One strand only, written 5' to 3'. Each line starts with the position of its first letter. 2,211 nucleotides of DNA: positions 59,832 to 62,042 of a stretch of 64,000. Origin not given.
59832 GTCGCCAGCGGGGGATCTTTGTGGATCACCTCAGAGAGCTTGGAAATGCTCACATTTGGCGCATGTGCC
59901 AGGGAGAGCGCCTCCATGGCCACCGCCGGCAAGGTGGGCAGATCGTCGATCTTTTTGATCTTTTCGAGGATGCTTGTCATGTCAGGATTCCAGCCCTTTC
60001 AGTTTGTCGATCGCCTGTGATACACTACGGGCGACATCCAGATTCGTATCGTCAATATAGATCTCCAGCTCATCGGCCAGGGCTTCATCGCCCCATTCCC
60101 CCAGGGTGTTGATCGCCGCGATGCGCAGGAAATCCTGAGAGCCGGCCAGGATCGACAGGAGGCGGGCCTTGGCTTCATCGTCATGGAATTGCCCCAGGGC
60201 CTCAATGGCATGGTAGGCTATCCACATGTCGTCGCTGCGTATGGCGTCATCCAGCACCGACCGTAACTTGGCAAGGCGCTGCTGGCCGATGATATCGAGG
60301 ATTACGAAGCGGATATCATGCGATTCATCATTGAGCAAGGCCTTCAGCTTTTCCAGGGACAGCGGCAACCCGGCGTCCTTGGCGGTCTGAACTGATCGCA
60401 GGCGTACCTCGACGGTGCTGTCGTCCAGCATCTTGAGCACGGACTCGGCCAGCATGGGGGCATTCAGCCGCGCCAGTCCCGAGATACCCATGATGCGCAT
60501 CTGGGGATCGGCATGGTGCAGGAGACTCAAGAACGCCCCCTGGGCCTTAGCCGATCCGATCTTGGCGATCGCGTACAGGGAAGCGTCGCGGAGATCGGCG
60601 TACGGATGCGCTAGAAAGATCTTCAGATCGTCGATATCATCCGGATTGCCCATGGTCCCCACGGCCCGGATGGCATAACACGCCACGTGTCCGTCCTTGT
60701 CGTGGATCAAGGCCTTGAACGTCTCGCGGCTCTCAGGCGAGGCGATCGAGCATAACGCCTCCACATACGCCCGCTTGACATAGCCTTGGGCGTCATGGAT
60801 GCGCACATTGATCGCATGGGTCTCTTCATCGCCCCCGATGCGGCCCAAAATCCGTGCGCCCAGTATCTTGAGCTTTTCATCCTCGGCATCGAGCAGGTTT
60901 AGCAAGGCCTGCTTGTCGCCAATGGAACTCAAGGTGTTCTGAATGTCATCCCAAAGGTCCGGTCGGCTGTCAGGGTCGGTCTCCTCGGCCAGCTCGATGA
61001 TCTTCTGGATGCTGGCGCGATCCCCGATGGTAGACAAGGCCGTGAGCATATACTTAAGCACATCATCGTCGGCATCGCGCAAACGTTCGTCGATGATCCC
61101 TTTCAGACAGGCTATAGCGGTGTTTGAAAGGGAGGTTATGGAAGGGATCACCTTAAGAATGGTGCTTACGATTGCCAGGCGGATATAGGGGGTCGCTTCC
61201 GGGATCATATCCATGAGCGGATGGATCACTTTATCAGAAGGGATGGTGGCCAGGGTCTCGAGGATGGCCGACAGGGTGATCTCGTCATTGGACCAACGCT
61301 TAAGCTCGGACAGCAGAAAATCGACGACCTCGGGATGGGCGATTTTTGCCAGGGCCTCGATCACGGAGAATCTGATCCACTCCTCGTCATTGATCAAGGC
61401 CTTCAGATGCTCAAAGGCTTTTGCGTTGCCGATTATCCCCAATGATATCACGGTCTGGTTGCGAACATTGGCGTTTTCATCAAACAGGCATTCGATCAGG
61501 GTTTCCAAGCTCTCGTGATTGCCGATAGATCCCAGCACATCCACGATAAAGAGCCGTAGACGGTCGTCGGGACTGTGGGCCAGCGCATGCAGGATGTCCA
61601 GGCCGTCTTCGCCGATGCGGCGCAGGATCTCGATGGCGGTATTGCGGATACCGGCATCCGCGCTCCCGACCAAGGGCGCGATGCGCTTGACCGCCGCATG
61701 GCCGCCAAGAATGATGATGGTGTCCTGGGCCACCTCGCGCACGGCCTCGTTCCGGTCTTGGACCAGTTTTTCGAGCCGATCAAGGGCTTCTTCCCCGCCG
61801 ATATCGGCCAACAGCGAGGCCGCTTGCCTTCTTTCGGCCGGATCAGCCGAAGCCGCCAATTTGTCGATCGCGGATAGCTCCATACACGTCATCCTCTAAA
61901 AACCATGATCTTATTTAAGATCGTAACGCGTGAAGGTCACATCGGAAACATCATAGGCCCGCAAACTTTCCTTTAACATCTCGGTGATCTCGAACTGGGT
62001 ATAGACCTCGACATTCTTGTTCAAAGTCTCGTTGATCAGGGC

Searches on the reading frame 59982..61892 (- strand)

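Call 68: search_protein_families(library=pfam, proteins=[window:59982-61892:-], max_evalue=0.01)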
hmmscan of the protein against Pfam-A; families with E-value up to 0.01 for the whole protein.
window:59982-61892:- (636 aa): 7 families
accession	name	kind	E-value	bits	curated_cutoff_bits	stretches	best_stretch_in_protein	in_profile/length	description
PF13646.12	HEAT_2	-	1.7e-67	224.1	27.7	7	101-181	5-87/88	HEAT repeats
PF03130.22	HEAT_PBS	-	5.6e-21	73.1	20.9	0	21-46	2-27/27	PBS lyase HEAT-like repeat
PF02985.28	HEAT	-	4.9e-18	63.9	23.5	0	129-154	2-27/31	HEAT repeat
PF11838.14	ERAP1_C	-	2.2e-09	37.6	38.2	0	291-494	17-230/318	ERAP1-like C-terminal domain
PF01602.26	Adaptin_N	-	4.1e-05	22.8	37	1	37-303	116-344/524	Adaptin N terminal region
PF12717.13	Cnd1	-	0.00028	21.4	26.4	0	129-152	23-46/162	non-SMC mitotic condensation complex subunit 1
PF18991.6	DUF5724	-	0.002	16.7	25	0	275-397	411-534/1214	Family of unknown function (DUF5724)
